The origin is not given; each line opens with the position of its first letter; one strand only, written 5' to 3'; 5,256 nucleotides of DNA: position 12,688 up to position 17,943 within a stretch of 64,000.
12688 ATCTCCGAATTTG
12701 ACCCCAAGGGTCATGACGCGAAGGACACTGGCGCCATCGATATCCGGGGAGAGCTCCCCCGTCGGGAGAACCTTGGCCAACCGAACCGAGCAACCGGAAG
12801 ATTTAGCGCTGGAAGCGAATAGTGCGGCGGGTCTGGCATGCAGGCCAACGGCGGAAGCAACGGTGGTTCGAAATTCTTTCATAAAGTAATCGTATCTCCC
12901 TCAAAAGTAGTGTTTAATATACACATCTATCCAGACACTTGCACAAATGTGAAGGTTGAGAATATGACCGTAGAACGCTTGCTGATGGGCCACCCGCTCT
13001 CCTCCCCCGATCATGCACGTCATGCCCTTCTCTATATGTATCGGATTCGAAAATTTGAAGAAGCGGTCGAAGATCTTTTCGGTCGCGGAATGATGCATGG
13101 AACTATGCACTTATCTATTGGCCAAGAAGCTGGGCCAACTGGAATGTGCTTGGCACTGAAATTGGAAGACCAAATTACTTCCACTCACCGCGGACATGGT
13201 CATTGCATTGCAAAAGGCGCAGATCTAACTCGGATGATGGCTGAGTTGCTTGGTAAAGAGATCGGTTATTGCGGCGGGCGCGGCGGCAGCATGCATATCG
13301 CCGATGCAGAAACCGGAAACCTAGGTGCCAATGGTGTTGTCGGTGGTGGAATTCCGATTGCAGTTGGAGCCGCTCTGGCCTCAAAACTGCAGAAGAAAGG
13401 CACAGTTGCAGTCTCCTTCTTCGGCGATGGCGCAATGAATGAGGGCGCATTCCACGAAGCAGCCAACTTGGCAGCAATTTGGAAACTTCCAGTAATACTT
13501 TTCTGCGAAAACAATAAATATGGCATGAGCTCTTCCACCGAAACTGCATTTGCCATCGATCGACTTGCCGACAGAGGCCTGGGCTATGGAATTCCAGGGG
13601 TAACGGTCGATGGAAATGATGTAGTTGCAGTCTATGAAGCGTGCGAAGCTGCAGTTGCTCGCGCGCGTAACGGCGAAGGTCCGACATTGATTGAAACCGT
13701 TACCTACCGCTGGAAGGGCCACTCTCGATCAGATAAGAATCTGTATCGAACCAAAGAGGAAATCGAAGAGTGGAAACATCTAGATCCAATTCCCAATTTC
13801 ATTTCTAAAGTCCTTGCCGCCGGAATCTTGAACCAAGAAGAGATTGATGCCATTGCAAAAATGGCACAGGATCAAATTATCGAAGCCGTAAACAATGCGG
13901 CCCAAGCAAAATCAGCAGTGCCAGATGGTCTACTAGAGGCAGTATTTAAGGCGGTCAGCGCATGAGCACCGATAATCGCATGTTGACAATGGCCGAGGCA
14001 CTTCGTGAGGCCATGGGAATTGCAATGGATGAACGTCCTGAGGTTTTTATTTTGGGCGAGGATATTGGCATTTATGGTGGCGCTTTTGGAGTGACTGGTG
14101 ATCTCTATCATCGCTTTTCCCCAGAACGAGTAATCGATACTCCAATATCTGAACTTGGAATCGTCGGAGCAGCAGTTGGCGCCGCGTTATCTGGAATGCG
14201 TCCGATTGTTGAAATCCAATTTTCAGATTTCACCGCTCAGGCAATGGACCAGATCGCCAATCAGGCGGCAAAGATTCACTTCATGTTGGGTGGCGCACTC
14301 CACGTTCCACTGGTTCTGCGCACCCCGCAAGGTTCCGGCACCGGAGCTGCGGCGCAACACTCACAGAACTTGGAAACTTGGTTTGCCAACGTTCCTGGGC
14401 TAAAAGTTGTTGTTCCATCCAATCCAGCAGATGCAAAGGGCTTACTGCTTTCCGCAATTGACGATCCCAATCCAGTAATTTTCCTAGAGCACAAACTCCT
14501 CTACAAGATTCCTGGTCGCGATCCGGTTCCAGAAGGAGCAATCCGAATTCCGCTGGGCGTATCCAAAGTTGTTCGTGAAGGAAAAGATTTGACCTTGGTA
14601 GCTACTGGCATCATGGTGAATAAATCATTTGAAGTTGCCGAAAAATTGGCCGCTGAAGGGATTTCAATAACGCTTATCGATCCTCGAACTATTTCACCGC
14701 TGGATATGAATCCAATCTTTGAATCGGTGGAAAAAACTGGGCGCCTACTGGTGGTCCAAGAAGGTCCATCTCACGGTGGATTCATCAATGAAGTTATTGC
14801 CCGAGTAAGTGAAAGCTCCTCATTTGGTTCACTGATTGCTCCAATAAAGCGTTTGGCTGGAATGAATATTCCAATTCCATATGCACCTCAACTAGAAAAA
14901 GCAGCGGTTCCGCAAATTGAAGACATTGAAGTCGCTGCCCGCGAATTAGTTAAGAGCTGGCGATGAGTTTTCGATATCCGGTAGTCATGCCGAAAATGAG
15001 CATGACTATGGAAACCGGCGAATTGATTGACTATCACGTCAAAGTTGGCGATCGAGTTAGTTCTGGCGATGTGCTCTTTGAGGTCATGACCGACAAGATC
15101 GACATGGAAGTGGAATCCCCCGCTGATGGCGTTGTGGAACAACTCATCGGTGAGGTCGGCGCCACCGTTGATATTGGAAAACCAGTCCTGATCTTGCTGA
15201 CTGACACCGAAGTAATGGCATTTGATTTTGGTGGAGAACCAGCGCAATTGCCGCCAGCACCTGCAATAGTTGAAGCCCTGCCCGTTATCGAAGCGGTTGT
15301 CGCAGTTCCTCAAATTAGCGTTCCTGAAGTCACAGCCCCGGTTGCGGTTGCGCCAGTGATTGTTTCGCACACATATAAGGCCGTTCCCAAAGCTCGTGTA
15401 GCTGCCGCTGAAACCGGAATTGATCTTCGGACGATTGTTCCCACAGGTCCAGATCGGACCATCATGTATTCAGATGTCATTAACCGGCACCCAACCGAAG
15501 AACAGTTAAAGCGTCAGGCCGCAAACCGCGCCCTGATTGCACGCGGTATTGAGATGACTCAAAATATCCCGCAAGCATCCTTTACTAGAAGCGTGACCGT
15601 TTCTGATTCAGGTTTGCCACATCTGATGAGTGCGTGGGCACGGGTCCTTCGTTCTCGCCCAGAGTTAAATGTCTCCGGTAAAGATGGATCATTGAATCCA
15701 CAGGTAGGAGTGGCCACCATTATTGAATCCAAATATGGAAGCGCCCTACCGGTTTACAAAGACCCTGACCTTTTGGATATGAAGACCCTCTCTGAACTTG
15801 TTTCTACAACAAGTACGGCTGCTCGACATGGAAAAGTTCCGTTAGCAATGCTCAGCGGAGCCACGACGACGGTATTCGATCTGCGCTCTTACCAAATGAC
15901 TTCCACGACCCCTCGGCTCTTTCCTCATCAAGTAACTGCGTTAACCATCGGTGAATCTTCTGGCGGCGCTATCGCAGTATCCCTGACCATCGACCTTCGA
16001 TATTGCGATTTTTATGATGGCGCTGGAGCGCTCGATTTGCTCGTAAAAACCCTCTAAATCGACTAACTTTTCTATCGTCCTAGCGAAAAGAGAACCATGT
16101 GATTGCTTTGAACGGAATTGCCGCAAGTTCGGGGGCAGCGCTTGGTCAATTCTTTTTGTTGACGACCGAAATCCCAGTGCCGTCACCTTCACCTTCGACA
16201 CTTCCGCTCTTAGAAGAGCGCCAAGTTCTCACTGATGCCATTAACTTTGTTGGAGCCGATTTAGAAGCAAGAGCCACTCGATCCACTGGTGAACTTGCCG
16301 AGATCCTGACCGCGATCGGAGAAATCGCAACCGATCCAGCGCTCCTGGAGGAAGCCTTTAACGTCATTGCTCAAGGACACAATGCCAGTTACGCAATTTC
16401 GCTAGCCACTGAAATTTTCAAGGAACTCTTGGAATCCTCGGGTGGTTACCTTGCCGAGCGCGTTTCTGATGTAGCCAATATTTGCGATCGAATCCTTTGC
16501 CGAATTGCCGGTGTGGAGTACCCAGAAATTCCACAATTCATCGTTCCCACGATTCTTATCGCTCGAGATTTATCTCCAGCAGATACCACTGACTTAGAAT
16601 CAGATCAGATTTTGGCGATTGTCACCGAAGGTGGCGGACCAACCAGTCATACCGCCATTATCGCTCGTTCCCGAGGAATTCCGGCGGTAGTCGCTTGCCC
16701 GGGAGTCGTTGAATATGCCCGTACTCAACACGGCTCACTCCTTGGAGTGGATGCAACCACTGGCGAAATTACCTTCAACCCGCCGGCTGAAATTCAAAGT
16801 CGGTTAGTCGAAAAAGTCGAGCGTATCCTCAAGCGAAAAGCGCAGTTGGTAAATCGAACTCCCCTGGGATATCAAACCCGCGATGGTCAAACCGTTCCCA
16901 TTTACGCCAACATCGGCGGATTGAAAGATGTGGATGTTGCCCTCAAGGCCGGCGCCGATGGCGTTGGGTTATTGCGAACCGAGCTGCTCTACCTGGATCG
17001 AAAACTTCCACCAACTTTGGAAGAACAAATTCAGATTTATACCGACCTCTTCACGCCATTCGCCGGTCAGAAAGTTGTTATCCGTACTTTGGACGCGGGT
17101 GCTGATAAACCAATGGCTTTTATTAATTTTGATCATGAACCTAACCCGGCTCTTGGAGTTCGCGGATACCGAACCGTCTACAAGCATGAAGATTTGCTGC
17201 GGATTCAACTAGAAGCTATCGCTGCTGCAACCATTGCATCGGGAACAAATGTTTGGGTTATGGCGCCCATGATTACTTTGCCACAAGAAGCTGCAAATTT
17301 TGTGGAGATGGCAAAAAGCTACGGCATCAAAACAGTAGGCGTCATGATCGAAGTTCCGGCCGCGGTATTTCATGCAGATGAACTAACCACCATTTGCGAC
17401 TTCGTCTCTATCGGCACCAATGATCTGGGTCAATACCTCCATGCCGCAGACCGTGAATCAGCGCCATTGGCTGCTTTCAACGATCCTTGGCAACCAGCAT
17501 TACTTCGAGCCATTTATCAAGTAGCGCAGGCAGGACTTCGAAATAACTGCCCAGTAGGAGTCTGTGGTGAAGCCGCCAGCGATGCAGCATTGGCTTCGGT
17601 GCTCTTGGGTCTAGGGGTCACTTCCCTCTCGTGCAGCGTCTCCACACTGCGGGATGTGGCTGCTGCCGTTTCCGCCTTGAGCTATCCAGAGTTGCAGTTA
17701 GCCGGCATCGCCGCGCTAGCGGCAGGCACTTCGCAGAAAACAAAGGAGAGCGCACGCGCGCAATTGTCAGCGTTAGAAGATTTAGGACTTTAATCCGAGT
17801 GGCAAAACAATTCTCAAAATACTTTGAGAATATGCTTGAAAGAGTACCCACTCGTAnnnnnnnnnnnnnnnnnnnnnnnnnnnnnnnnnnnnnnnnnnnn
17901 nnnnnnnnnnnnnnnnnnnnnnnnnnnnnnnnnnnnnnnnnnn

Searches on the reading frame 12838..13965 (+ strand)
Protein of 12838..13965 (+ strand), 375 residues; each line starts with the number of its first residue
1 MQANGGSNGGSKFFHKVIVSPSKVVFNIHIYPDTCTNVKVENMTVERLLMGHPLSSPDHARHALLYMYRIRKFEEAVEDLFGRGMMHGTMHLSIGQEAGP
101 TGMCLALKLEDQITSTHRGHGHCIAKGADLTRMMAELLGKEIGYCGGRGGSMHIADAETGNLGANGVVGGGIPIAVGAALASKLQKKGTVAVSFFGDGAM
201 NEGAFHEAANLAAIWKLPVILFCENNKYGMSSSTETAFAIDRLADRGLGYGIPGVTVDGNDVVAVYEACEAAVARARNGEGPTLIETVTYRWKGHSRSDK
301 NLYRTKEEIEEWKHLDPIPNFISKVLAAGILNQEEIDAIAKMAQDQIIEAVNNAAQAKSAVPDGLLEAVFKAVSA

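Call 21: search_protein_families(library=pfam, proteins=[window:12838-13965:+], max_evalue=0.001)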
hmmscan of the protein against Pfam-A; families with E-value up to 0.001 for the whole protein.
window:12838-13965:+ (375 aa): 4 families
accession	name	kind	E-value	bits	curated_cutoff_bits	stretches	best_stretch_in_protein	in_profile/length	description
PF00676.26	E1_dh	-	7.1e-91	304.7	22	1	67-360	3-297/300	Dehydrogenase E1 component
PF02775.26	TPP_enzyme_C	-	9e-08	32.5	21.9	1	163-285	25-149/151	Thiamine pyrophosphate enzyme, C-terminal TPP binding domain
PF00456.26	Transketolase_N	-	1.5e-07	31.1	22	1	166-289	112-243/334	Transketolase, thiamine diphosphate binding domain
PF13292.11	DXP_synthase_N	-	0.0001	22.1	21.2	1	170-232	115-177/274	1-deoxy-D-xylulose-5-phosphate synthase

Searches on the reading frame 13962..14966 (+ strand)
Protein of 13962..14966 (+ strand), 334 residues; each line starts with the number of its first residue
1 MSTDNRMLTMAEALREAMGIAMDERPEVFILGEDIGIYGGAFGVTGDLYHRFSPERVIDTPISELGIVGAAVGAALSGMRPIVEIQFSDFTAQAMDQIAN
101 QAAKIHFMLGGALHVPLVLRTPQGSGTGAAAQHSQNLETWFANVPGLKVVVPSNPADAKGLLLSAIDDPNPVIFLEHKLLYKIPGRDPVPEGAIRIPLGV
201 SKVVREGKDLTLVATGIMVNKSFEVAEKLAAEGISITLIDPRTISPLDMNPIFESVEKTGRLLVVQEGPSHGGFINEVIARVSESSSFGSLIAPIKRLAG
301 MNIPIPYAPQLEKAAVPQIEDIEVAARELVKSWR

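Call 21: search_protein_families(library=pfam, proteins=[window:13962-14966:+], max_evalue=0.001)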
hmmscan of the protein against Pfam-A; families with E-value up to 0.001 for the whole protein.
window:13962-14966:+ (334 aa): 2 families
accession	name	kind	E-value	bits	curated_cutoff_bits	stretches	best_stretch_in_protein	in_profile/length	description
PF02779.29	Transket_pyr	-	7.4e-44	149.9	27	1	8-182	3-173/174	Transketolase, pyrimidine binding domain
PF02780.25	Transketolase_C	-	4.1e-36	124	25.9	1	201-322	3-124/124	Transketolase, C-terminal domain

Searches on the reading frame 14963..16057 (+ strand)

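Call 21: search_protein_families(library=pfam, proteins=[window:14963-16057:+], max_evalue=0.001)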
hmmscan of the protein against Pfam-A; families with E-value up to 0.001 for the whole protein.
window:14963-16057:+ (364 aa): 3 families
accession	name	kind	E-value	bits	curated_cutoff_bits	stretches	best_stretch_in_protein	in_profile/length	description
PF00364.28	Biotin_lipoyl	-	1.9e-17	63.3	22.1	1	7-77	3-72/73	Biotin-requiring enzyme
PF00198.28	2-oxoacid_dh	-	5.8e-09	36.2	23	1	218-333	62-181/232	2-oxoacid dehydrogenases acyltransferase (catalytic domain)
PF02817.22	E3_binding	-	8.3e-06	26.4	23.7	1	139-172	2-35/36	e3 binding domain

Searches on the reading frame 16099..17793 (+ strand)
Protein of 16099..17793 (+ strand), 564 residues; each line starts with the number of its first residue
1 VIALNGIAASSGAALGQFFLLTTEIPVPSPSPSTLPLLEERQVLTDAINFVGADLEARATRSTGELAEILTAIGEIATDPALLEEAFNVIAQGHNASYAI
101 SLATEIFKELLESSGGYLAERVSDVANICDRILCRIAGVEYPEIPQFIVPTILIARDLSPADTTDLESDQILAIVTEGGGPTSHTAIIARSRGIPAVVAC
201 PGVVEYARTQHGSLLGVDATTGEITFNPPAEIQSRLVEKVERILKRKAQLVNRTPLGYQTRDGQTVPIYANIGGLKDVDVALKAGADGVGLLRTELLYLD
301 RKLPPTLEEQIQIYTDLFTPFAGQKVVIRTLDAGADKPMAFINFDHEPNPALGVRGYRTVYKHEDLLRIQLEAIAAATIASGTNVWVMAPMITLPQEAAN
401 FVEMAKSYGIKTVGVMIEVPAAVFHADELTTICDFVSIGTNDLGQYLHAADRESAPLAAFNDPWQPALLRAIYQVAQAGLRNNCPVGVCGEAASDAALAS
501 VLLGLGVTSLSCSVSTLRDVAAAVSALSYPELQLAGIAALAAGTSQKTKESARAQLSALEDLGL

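Call 21: search_protein_families(library=pfam, proteins=[window:16099-17793:+], max_evalue=0.001)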
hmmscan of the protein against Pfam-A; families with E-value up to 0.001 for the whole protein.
window:16099-17793:+ (564 aa): 3 families
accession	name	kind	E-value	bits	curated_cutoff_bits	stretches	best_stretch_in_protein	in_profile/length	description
PF02896.24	PEP-utilizers_C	-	1.8e-75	254.3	22.8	1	257-525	11-289/293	PEP-utilising enzyme, PEP-binding domain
PF00391.29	PEP-utilizers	-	4.9e-20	71.3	23.1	1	150-222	4-72/72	PEP-utilising enzyme, mobile domain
PF05524.18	PEP-utilisers_N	-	4.8e-16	59.4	24.4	1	5-121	1-121/121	PEP-utilising enzyme, N-terminal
